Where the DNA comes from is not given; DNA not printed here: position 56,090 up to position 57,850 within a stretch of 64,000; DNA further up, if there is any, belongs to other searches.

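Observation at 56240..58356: cis-prenyltransferase (uppS-type) translationally coupled to a B12-binding radical SAM enzyme, outside the canonical uppS neighbourhood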

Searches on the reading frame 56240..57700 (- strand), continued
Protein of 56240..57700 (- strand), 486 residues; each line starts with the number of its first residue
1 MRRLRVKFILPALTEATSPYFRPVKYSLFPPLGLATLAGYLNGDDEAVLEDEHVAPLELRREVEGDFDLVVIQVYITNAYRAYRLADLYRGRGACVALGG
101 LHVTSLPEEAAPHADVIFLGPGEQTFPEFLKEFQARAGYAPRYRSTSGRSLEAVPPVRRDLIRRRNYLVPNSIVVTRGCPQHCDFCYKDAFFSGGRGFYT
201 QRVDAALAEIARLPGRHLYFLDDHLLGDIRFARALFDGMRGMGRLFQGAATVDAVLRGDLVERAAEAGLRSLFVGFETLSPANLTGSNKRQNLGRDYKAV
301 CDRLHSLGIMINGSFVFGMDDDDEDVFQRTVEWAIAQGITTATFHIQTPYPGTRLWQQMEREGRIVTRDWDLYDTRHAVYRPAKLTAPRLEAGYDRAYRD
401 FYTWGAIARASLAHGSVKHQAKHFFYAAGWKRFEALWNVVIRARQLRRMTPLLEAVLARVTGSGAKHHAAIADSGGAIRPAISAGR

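Call 65: fold_search(model_id=the predicted structure, library=pdb)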
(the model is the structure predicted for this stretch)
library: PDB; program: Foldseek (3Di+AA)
matches with E <= 10: 1654; with E <= 0.001: 100
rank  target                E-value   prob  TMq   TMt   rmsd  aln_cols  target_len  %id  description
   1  6fd2_B                4.1e-21  1.00  0.68  0.72   6.1       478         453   22  Radical SAM 1,2-diol dehydratase AprD4 in complex with its substrate paromamine (released 2018-01-17)
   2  6fd2_A                6.4e-21  1.00  0.67  0.71   7.2       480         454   20  Radical SAM 1,2-diol dehydratase AprD4 in complex with its substrate paromamine (released 2018-01-17)
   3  9ccb                  2.7e-16  1.00  0.58  0.67   8.1       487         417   17  X-ray crystal structure of methyl-coenzyme M reductase glutamine methylase (MgmA) from Methanothermobacter marburgensis  (released 2025-01-01)
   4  9n1d                  2.9e-16  1.00  0.62  0.49   7.4       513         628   15  Crystal structure of CysS from Corallococcus sp. CA054B with 5'-deoxyadenosine and methionine bound (released 2026-01-28)
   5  9n1b                  4.5e-16  1.00  0.63  0.51   7.6       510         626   15  Crystal structure of CysS from Corallococcus sp. CA054B with 5'-deoxyadenosine, methionine, and pantetheinylated 3-metho (released 2026-01-28)
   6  9n1c                  1.5e-15  1.00  0.61  0.49   7.8       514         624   14  Crystal structure of CysS from Corallococcus sp. CA054B with 5'-deoxyadenosine, methionine, and pantetheinylated 3-ethox (released 2026-01-28)
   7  6wte_A                2.1e-15  1.00  0.61  0.54   9.0       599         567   13  Structure of radical S-adenosylmethionine methyltransferase, TsrM, from Kitasatospora setae with cobalamin and [4Fe-4S (released 2020-12-23)
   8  5ul4                  2.2e-15  1.00  0.65  0.45  11.6       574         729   14  Structure of Cobalamin-dependent S-adenosylmethionine radical enzyme OxsB with aqua-cobalamin and S-adenosylmethionine b (released 2017-04-19)
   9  5ul3                  2.3e-15  1.00  0.64  0.45   6.5       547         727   14  Structure of Cobalamin-dependent S-adenosylmethionine radical enzyme OxsB with aqua-cobalamin bound (released 2017-04-19)
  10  6wte_B                2.9e-15  1.00  0.63  0.58   7.3       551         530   14  Structure of radical S-adenosylmethionine methyltransferase, TsrM, from Kitasatospora setae with cobalamin and [4Fe-4S (released 2020-12-23)
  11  6wtf_A                1.7e-14  1.00  0.56  0.51   5.3       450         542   14  Structure of radical S-adenosylmethionine methyltransferase, TsrM, from Kitasatospora setae with tryptophan substrate  (released 2020-12-23)
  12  6wtf_B                5.1e-14  1.00  0.57  0.52   5.1       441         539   15  Structure of radical S-adenosylmethionine methyltransferase, TsrM, from Kitasatospora setae with tryptophan substrate  (released 2020-12-23)
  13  7kdy_A                2.5e-13  1.00  0.57  0.43   9.7       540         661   17  Crystal structure of Streptomyces tokunonesis TokK with hydroxycobalamin, 5'-deoxyadenosine, methionine, and (2R)-pant (released 2022-01-12)
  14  7kdx_B                9.1e-13  1.00  0.58  0.44   9.6       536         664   17  Crystal structure of Streptomyces tokunonesis TokK with hydroxycobalamin, 5'-deoxyadenosine, and methionine (released 2022-01-12)
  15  7kdx_A                3.0e-12  1.00  0.54  0.41   5.2       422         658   17  Crystal structure of Streptomyces tokunonesis TokK with hydroxycobalamin, 5'-deoxyadenosine, and methionine (released 2022-01-12)
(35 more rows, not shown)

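Call 78: search_protein_families(library=pfam, proteins=[L061:5645-7054:+, L027:5791-7167:+], max_evalue=0.001)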
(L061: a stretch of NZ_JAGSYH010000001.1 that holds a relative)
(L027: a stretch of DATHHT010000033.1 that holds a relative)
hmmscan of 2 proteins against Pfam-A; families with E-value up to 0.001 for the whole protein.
L061:5645-7054:+ (469 aa): 1 family
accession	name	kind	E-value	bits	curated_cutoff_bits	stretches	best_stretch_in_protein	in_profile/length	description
PF06123.17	CreD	-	8.5e-122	407.5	23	1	20-448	2-428/428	Inner membrane protein CreD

L027:5791-7167:+ (458 aa): 1 family
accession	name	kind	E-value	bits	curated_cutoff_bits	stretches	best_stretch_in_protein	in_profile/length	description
PF06123.17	CreD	-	2.7e-117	392.7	23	1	20-447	2-428/428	Inner membrane protein CreD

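Call 80: search_dna_similar(query=window:56240-57700:-, collection=plasmids, mode=protein, max_evalue=1e-40, max_rows=15)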
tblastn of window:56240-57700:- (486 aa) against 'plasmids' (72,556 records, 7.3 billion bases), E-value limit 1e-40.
Records with a match: 10; places in all: 13; records where one place covers at least 80% of the query: 6.
Best place of each record, by identity: 60-80% 1; <60% 9.
By first word of the organism name: Vibrio 3; Chondrinema 1; Citrobacter 1; Acetoanaerobium 1; Paraclostridium 1; Treponema 1; Clostridium 1; Aureibacter 1.
By predicted mobility (MOB-suite, as given by PLSDB): non-mobilizable 9; mobilizable 1.
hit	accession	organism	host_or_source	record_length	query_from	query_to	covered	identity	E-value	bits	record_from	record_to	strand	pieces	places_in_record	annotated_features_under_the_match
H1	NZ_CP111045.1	Chondrinema litorale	Seaweed,red alga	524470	1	474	98%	65.0%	0e+0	667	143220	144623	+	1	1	radical SAM protein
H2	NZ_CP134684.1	Citrobacter portucalensis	Larus michahellis,bacteria,cloaca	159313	2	430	88%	34.6%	1e-66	239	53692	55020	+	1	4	radical SAM protein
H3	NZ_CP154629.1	Acetoanaerobium noterae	cell culture,Sludge of a digestion ...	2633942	4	449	92%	31.8%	2e-67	242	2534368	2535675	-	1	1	none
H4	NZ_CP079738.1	Paraclostridium bifermentans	whole organism,soil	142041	21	408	80%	32.7%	3e-63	230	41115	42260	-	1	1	radical SAM protein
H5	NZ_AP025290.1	Treponema saccharophilum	-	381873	2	409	84%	31.1%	2e-70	250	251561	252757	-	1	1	radical SAM protein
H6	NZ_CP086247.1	Clostridium sp. CF011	single colony,bovine feces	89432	4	403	82%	30.9%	8e-56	208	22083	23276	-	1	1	radical SAM protein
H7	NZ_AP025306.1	Aureibacter tunicatorum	-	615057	30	436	84%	27.4%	3e-51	194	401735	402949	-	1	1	radical SAM protein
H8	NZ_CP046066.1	Vibrio sp. THAF191d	pure culture,Surface of a polyethylene ...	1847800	59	393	69%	32.2%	1e-45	178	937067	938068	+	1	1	none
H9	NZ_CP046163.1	Vibrio sp. THAF191c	pure culture,Surface of a polyethylene ...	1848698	59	393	69%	32.2%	1e-45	178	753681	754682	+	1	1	none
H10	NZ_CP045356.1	Vibrio sp. THAF64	pure culture,Surface of a sandy ...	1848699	59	393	69%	32.2%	1e-45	178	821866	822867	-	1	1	none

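Call 81: get_annotated_region(hit=H1, flank=7000)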
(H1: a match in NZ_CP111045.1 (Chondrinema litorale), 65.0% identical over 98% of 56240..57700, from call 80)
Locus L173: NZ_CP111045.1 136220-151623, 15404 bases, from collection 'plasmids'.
description: Chondrinema litorale strain WSW3-B12 plasmid unnamed3, complete sequence
organism: Chondrinema litorale (NCBI taxid 2994555)
taxonomy: Bacteria; Bacteroidota; Cytophagia; Cytophagales; Flammeovirgaceae; Chondrinema; Chondrinema litorale
host: -; source: Seaweed,red alga; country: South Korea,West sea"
typing (MOB-suite, as given by PLSDB): non-mobilizable
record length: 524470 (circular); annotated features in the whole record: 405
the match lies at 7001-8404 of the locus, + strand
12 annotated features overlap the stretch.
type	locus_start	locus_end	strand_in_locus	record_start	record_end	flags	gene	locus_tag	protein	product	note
CDS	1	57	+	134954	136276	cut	-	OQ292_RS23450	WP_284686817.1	hypothetical protein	-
CDS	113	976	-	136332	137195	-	-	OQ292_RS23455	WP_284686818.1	DUF4249 domain-containing protein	-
CDS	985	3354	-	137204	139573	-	-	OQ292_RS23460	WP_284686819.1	carboxypeptidase-like regulatory domain-containing protein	-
CDS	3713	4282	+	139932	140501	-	-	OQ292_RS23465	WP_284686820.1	hypothetical protein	-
CDS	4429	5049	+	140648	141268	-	-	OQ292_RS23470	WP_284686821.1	hypothetical protein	-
CDS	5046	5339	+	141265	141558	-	-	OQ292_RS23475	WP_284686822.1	transcriptional regulator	-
CDS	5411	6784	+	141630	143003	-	creD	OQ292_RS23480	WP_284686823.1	cell envelope integrity protein CreD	-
CDS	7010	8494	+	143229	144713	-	-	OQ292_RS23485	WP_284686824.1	radical SAM protein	-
CDS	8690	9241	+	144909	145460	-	-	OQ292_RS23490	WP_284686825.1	hypothetical protein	-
CDS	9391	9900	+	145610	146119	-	-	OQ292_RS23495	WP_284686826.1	hypothetical protein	-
CDS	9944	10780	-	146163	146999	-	-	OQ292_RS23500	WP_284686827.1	helix-turn-helix domain-containing protein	-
CDS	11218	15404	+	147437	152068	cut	-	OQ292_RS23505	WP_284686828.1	translocation/assembly module TamB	GO:0009306 - protein secretion [Evidence IEA]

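Call 85: find_encoding_contigs(protein=P0125, flank=6000, max_places=3)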
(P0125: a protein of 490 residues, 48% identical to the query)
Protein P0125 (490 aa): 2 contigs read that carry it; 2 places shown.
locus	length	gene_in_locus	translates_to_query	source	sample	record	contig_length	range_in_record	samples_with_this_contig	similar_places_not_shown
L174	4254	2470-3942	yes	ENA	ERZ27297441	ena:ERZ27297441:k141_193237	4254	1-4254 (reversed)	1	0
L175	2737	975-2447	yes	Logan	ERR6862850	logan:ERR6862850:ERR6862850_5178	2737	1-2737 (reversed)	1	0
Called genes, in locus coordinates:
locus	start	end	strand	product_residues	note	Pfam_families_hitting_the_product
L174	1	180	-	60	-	?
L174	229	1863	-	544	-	PF00795:CN_hydrolase, PF02540:NAD_synthase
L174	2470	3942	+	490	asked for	PF02310:B12-binding, PF04055:Radical_SAM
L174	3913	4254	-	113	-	?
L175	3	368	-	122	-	?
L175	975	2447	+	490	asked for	PF02310:B12-binding, PF04055:Radical_SAM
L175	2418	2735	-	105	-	?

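Call 86: find_encoding_contigs(protein=P0137, flank=6000, max_places=3)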
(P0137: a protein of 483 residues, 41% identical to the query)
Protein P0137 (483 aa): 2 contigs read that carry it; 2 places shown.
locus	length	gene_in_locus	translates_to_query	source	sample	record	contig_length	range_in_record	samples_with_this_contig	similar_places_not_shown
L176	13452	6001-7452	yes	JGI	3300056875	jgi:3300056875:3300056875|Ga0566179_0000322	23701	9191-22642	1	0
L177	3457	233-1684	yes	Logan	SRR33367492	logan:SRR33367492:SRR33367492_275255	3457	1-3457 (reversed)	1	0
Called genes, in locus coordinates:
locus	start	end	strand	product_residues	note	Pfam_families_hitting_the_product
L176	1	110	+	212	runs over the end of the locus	-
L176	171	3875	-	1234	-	PF24817:WD40_WDHD1_1st, PF25173:Beta-prop_WDR3_1st, PF23381:Beta-prop_IFT122_1st, PF23389:Beta-prop_WDR19_1st, PF23414:Beta-prop_EML_2, PF24805:EIF3I, PF24807:WD40_CDC20-Fz, PF24814:WD40_Prp19, +53 more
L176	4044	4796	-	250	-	-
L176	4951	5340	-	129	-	-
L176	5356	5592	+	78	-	-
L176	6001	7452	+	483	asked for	PF02310:B12-binding, PF04055:Radical_SAM, PF13282:DUF4070 (faint)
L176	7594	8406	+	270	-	-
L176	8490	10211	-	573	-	PF02734:Dak2, PF21645:FakA-like_M (weak), PF02645:DegV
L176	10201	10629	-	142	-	PF13279:4HBT_2, PF03061:4HBT (weak)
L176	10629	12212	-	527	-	PF00221:Lyase_aromatic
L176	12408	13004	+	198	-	PF02660:G3P_acyltransf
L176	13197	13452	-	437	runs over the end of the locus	?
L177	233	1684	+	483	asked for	PF02310:B12-binding, PF04055:Radical_SAM, PF13282:DUF4070 (faint)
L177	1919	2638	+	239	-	-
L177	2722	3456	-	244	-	?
